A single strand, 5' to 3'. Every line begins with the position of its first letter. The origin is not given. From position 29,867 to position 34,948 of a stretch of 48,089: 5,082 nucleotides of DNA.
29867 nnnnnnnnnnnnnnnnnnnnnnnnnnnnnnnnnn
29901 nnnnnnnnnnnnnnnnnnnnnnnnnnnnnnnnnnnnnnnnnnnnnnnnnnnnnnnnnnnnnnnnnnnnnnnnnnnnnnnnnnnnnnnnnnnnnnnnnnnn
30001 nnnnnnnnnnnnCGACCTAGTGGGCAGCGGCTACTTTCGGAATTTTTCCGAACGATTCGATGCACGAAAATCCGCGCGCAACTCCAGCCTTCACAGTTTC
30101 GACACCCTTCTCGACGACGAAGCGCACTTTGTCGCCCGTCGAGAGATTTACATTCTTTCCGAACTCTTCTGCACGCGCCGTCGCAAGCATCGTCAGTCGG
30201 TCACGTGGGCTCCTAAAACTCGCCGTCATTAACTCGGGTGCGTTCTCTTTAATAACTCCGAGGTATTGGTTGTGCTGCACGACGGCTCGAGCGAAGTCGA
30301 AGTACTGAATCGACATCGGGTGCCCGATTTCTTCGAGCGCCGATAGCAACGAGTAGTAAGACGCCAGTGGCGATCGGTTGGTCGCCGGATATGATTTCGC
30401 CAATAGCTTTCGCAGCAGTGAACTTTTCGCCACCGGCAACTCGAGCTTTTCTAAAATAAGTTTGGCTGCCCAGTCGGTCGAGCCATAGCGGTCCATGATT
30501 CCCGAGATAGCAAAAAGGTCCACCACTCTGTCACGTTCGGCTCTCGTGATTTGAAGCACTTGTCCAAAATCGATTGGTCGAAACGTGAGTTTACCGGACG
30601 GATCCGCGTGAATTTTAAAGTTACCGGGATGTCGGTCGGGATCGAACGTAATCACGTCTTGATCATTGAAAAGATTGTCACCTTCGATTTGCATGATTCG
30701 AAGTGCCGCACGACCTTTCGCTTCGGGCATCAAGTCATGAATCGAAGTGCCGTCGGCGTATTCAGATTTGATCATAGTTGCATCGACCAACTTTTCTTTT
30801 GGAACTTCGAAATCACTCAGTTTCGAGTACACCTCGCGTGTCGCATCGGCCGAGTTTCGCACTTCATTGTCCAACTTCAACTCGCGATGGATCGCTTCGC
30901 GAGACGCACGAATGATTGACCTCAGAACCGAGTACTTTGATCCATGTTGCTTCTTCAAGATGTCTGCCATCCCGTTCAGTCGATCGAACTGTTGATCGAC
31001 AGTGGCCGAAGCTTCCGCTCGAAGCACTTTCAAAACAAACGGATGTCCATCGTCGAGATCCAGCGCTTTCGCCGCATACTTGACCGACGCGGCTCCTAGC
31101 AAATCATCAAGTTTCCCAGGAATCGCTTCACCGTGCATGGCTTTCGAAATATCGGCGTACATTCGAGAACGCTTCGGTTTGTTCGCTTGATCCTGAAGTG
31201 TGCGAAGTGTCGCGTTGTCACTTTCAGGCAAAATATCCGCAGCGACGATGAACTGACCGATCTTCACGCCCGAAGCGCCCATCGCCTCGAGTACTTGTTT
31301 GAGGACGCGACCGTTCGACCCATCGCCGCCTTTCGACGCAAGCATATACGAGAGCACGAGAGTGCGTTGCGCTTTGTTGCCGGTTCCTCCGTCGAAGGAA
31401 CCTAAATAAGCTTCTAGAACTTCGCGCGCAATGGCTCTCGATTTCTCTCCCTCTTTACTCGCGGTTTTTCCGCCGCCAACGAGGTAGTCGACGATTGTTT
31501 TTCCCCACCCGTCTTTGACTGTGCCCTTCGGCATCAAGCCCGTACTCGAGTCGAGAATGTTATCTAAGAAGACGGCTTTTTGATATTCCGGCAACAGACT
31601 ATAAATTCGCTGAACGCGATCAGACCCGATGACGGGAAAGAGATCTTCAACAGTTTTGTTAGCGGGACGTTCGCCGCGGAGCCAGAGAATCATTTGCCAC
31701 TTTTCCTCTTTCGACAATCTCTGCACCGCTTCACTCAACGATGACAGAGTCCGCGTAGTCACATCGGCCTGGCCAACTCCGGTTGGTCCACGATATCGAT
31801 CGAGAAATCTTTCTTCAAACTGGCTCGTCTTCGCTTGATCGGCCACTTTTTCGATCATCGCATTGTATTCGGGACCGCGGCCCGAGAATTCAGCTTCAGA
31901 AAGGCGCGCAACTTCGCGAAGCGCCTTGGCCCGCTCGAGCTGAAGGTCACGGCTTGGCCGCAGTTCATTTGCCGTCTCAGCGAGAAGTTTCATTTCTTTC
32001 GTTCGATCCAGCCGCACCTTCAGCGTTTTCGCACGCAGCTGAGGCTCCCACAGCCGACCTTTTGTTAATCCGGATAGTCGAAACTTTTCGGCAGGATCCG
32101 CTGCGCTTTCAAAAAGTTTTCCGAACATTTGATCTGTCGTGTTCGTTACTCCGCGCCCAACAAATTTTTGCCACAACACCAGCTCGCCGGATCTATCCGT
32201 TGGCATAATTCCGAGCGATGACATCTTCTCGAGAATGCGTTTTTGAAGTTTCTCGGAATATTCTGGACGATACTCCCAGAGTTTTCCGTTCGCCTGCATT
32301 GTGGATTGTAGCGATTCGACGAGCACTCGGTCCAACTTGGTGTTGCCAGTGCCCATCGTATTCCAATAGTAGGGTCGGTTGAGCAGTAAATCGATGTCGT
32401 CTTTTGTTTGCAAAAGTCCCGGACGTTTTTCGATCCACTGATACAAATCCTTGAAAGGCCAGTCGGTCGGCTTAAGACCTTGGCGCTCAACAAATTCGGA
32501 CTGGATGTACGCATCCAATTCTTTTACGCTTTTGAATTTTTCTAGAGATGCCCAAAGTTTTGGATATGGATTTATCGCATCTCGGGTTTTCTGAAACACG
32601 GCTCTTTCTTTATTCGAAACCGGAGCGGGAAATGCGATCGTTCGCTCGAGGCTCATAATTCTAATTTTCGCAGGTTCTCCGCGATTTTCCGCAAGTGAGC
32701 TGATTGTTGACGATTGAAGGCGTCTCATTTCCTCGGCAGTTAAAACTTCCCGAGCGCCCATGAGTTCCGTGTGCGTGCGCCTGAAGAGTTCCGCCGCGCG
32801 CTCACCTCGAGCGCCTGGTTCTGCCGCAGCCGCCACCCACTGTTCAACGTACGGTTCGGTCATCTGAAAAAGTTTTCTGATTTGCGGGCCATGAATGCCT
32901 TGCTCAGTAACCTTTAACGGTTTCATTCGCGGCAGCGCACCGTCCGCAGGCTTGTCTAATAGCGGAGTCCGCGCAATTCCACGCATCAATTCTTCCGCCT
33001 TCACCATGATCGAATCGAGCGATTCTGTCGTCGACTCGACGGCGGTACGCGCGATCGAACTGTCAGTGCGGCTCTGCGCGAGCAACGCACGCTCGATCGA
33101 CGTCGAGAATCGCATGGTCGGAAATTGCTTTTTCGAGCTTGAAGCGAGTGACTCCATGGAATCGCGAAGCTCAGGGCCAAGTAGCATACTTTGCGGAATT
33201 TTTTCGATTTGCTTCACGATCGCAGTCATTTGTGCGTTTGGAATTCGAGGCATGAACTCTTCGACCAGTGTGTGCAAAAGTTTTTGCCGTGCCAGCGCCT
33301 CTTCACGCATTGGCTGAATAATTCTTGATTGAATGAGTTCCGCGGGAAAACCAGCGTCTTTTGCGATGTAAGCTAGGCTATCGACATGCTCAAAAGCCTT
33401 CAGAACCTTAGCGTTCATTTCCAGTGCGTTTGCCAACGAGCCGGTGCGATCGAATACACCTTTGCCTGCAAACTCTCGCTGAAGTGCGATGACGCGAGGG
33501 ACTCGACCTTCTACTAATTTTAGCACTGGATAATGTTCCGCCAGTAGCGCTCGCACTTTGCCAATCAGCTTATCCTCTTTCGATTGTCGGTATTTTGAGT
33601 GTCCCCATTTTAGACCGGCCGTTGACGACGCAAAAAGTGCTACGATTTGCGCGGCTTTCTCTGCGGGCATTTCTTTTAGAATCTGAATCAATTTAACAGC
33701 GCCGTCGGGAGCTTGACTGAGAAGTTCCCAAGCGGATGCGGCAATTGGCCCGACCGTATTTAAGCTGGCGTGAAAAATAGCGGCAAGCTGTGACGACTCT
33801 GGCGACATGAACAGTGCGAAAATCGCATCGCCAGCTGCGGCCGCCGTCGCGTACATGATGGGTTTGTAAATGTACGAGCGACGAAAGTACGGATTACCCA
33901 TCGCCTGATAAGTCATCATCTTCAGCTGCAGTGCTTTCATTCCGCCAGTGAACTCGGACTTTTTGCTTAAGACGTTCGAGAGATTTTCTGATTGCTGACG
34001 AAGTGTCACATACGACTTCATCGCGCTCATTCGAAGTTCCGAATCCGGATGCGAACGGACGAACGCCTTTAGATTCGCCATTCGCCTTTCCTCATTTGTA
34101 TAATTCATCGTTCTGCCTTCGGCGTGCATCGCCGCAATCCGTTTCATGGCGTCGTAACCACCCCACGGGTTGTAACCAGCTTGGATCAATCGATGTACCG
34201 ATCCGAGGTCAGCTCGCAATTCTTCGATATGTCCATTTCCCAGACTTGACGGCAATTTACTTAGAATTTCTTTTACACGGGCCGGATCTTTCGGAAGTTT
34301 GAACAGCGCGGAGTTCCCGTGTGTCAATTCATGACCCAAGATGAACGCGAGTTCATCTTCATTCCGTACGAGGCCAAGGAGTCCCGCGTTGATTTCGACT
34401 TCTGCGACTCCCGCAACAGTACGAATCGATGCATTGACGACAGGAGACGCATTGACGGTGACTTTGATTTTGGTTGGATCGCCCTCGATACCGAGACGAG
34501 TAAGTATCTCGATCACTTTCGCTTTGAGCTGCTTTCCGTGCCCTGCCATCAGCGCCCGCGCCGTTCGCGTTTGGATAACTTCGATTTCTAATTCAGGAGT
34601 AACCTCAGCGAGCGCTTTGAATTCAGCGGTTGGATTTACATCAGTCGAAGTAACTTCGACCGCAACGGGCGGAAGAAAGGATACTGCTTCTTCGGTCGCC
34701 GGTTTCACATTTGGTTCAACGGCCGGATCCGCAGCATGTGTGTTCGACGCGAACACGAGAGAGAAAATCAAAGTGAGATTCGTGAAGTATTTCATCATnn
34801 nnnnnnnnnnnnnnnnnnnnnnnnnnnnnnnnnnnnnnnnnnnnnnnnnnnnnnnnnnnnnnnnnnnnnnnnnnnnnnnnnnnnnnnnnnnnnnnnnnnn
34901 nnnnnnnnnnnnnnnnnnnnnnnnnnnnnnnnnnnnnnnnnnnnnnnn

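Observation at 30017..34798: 1593-aa exported protein joining an M48 zinc-protease domain to an ABC1/UbiB-type atypical kinase domain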

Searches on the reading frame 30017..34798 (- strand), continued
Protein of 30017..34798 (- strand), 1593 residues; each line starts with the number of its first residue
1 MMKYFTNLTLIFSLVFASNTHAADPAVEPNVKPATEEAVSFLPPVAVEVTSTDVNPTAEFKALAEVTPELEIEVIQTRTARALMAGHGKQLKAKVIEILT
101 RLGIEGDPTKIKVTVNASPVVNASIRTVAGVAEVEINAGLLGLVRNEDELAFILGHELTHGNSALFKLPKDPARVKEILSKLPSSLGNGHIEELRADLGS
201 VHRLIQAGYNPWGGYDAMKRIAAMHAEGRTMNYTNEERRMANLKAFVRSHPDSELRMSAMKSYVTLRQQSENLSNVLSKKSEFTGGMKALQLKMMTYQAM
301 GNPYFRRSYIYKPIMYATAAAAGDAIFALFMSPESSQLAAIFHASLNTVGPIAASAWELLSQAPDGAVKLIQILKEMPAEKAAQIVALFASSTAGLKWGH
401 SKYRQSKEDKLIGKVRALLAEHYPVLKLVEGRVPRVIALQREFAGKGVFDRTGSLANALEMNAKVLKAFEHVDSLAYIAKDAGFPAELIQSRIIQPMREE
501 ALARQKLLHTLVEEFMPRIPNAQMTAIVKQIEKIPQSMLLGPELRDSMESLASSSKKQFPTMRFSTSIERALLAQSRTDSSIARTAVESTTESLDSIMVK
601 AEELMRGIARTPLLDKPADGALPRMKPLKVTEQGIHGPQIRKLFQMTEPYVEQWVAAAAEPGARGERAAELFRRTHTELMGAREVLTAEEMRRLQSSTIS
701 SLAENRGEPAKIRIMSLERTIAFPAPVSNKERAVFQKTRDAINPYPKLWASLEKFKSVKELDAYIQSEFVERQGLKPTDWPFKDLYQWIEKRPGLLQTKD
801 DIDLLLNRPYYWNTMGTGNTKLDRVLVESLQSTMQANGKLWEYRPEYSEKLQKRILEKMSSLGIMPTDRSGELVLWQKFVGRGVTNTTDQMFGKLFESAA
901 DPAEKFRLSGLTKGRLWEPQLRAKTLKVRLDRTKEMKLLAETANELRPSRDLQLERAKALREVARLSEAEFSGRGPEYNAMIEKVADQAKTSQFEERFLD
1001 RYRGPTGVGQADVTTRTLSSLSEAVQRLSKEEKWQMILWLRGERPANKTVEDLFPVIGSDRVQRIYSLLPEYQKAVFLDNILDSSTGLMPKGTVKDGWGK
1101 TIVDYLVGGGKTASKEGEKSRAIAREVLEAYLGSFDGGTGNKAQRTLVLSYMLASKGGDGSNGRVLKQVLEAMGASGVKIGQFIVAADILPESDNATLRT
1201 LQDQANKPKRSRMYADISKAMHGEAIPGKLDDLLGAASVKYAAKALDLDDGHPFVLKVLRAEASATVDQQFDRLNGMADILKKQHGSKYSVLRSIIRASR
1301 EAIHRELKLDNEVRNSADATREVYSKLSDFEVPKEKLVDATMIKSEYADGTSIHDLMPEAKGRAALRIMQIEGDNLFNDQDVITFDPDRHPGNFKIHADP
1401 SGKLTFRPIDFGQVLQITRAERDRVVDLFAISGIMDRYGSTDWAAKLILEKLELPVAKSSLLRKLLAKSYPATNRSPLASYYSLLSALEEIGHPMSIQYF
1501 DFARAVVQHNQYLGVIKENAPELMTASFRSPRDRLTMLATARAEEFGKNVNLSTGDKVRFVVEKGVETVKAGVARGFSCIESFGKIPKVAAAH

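Call 79: search_dna_similar(query=P0001, collection=plasmids, mode=protein, max_evalue=0.00001, max_rows=15)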
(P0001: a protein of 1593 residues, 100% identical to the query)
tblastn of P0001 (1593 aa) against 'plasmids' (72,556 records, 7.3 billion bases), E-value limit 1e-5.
No match.

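Call 80: find_related_loci(query=A5, collection=viral_contigs, flank=5000)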
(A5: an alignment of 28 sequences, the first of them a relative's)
Query A5 (1593 aa) in viral_contigs; peptide patterns used: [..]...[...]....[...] (x = any residue, [..] = any of these).
4 stretches matched a pattern, but none encodes a relative of the query by tblastn (E <= 1e-3).

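Call 82: search_protein_families(library=padloc, proteins=[window:30017-34798:-], max_evalue=0.01)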
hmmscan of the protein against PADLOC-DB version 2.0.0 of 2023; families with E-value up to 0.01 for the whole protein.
window:30017-34798:- (1593 aa): 0 families

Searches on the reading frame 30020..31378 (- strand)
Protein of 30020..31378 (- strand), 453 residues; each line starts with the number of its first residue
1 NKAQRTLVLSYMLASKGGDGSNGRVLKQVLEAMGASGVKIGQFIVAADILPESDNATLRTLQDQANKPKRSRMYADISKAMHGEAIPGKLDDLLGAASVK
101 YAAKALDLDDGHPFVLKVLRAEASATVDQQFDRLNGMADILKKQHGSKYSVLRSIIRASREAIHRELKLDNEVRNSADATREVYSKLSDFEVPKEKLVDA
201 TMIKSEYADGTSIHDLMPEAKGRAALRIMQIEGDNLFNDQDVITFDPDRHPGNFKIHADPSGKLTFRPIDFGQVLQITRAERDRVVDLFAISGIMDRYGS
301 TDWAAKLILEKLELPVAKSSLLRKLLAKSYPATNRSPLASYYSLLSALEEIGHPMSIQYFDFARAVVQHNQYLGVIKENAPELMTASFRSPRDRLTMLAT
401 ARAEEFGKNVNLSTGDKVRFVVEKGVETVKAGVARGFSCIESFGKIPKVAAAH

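Call 81: search_solved_structures(query=window:30020-31378:-, max_evalue=10, show_alignments=2)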
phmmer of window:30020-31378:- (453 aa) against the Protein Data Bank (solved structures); distinct sequences matched with E-value up to 10: 0.
